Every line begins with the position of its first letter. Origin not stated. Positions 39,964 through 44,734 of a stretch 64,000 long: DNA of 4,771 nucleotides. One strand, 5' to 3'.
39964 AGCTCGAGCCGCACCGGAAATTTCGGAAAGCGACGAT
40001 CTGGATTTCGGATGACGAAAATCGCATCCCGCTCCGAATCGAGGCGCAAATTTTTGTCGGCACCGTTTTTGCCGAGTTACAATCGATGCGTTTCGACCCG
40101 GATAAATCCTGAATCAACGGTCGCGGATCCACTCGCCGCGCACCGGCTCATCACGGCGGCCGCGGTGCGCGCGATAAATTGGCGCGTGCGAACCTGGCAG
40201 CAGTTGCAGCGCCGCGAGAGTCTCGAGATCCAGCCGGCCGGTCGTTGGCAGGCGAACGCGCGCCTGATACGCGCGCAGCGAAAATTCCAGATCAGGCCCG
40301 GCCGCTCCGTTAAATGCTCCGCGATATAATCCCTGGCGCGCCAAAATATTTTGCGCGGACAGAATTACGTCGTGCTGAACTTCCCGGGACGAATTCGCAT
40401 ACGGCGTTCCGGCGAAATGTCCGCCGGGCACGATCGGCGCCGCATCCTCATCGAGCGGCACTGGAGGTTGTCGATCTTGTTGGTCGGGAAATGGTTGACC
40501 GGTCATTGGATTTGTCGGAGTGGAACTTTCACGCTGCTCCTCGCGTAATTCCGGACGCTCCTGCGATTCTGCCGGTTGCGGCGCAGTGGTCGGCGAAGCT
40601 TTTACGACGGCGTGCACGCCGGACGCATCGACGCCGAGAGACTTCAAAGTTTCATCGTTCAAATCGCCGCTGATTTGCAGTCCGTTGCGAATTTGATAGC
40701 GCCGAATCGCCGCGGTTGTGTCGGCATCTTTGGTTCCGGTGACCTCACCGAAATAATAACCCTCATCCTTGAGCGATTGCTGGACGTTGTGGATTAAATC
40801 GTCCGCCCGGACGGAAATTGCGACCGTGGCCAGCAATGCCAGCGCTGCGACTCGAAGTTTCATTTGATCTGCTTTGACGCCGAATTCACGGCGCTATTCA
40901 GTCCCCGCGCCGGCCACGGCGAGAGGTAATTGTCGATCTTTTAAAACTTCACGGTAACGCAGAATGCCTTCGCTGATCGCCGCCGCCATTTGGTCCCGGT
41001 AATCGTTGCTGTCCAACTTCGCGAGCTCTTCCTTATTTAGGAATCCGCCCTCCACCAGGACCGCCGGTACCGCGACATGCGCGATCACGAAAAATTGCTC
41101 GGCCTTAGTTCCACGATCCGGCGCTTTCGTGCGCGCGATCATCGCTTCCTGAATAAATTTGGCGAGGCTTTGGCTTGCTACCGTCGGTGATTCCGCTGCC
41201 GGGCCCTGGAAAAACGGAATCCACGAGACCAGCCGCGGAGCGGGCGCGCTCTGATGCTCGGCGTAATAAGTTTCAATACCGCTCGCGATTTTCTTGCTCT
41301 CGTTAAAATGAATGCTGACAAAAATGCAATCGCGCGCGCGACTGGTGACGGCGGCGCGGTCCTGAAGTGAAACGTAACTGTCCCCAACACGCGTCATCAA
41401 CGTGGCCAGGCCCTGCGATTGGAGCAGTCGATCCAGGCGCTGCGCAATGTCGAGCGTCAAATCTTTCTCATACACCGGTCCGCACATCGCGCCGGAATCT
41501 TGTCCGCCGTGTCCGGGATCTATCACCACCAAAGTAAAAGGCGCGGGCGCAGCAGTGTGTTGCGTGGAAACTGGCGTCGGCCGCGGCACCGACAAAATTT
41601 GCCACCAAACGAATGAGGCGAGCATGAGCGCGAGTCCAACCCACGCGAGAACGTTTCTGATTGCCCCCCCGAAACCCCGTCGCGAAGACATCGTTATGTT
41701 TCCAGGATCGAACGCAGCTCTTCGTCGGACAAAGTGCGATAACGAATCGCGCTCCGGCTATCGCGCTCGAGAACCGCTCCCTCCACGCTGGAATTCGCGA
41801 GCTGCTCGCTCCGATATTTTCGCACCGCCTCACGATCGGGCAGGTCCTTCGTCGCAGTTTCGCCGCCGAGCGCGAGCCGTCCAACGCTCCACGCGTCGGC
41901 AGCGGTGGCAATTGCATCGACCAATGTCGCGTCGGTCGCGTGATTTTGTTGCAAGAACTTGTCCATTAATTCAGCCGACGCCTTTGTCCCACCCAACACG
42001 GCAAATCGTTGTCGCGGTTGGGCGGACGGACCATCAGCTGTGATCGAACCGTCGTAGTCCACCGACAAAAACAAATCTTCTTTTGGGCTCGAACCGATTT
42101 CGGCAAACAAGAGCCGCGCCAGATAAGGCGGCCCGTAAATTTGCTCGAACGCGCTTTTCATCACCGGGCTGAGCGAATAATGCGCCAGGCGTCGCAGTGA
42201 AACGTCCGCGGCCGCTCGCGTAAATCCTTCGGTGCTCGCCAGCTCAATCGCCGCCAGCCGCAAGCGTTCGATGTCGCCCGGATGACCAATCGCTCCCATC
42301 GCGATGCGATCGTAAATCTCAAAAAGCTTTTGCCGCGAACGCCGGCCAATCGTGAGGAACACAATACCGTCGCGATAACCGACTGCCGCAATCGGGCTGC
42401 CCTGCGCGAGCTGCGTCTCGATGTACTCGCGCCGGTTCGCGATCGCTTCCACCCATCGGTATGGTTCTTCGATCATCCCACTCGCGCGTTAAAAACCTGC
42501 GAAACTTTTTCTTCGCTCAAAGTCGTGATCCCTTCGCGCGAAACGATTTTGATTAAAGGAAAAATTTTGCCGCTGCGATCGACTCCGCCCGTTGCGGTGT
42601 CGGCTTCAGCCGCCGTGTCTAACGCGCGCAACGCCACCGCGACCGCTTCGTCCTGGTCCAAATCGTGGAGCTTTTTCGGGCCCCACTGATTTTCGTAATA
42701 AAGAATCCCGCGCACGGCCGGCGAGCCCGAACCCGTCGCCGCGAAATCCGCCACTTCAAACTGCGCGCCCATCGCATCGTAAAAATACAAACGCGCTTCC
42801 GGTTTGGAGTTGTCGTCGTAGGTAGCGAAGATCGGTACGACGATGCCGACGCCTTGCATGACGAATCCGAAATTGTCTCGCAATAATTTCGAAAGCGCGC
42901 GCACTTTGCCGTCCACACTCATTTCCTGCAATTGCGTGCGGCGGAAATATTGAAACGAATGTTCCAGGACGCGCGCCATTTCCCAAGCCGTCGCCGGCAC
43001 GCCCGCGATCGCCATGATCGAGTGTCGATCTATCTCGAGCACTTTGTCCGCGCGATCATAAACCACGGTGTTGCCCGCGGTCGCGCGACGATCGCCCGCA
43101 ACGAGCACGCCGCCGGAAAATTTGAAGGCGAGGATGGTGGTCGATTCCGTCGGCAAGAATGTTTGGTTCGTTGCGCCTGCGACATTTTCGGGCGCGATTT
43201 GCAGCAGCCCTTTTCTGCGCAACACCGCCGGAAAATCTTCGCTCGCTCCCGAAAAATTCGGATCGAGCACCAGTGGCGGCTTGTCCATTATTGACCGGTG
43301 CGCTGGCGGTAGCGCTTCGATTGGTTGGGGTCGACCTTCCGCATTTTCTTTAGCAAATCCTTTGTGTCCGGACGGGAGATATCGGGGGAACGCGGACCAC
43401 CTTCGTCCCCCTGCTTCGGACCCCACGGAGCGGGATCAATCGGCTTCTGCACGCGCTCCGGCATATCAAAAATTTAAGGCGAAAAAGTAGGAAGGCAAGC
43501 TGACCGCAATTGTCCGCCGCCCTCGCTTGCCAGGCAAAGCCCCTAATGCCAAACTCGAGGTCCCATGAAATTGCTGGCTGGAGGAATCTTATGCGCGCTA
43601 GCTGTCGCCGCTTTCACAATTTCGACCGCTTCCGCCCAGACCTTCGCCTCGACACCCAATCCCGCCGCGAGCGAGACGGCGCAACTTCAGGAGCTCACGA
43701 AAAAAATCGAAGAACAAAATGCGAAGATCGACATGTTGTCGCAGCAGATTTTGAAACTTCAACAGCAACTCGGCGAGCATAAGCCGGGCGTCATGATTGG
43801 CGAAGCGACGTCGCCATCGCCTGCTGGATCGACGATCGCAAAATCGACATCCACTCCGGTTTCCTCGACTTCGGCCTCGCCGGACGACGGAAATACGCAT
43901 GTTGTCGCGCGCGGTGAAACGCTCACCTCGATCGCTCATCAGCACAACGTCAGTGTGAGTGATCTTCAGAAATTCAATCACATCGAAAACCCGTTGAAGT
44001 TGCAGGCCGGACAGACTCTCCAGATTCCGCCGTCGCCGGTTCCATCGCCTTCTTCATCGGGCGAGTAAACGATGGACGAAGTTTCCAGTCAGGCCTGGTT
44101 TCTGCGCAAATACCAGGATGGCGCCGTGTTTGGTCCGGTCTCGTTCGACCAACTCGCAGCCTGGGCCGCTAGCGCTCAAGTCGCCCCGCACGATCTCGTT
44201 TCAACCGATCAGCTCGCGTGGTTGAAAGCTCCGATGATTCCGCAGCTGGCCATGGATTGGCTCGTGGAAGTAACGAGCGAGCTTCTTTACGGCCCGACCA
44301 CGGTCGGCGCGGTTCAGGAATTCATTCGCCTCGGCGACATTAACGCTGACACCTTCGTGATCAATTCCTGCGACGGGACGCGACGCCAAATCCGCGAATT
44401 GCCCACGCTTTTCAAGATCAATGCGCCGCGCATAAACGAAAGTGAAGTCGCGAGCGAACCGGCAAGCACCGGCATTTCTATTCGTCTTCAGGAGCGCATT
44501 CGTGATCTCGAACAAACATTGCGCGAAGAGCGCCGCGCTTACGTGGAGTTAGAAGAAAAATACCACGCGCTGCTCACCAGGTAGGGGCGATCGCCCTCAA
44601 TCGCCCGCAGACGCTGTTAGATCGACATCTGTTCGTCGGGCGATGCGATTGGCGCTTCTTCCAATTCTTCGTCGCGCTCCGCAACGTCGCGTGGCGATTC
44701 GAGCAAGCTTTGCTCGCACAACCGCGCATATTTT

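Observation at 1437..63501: Hyper-abundant 10-mer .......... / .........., about one copy per 1.3 kb in both orientations (DNA-uptake-sequence-like)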

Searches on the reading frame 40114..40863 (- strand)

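Call 20: search_protein_families(library=pfam, proteins=[window:40114-40863:-], max_evalue=0.0001)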
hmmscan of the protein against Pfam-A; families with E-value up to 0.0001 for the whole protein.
window:40114-40863:- (249 aa): 2 families
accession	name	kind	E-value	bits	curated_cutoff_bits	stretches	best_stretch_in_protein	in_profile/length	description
PF01471.23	PG_binding_1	-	5.8e-24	84.5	23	2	23-76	4-57/57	Putative peptidoglycan binding domain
PF08823.16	PG_binding_2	-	8e-07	29.7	21.1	0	18-57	12-51/74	Putative peptidoglycan binding domain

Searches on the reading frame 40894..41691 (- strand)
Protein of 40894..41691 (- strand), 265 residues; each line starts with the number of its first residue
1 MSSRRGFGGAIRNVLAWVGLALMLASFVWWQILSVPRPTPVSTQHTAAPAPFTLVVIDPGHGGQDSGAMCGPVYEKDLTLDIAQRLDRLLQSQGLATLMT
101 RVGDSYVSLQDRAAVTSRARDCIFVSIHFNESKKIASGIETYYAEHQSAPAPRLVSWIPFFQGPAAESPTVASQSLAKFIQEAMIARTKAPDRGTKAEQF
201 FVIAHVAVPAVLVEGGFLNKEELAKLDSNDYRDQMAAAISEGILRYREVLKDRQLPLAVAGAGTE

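Call 20: search_protein_families(library=pfam, proteins=[window:40894-41691:-], max_evalue=0.0001)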
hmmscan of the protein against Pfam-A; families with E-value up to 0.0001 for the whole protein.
window:40894-41691:- (265 aa): 1 family
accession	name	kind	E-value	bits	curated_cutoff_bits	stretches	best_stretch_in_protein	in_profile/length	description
PF01520.23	Amidase_3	-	1e-46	159.6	27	1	55-244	1-173/174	N-acetylmuramoyl-L-alanine amidase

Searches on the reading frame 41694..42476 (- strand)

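Call 20: search_protein_families(library=pfam, proteins=[window:41694-42476:-], max_evalue=0.0001)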
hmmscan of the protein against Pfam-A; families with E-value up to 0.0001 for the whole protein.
window:41694-42476:- (260 aa): 1 family
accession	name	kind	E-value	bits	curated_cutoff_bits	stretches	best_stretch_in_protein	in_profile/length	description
PF00227.31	Proteasome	-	9e-06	25.9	22.4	1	25-148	3-132/189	Proteasome subunit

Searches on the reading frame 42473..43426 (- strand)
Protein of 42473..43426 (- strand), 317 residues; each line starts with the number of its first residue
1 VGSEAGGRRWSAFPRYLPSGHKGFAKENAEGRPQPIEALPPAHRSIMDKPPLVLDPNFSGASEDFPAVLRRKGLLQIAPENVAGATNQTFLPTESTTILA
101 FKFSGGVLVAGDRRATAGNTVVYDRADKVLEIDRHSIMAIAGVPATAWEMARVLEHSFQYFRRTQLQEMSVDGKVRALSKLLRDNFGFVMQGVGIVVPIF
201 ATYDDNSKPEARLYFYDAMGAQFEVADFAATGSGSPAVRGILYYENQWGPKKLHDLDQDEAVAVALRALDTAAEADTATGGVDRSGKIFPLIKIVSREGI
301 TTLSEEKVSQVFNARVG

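Call 9: search_protein_families(library=pfam, proteins=[window:42473-43426:-])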
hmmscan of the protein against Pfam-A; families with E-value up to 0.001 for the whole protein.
window:42473-43426:- (317 aa): 1 family
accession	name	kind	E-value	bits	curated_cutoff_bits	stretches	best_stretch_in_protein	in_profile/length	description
PF00227.31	Proteasome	-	1.3e-30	106.9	22.4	1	95-281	4-182/189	Proteasome subunit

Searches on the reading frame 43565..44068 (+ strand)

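Call 20: search_protein_families(library=pfam, proteins=[window:43565-44068:+], max_evalue=0.0001)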
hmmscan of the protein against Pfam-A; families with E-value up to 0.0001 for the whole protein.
window:43565-44068:+ (167 aa): 1 family
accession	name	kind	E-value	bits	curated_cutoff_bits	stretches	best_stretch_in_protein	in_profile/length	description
PF01476.26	LysM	-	4.2e-14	52.6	20.9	1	112-155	1-43/43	LysM domain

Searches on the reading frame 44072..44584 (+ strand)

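Call 20: search_protein_families(library=pfam, proteins=[window:44072-44584:+], max_evalue=0.0001)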
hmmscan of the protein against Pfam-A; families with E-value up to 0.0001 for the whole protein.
window:44072-44584:+ (170 aa): 1 family
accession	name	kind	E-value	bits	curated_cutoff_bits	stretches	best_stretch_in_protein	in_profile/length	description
PF14237.11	GYF_2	-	1.8e-10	40.9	25.8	1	9-59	1-50/50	GYF domain 2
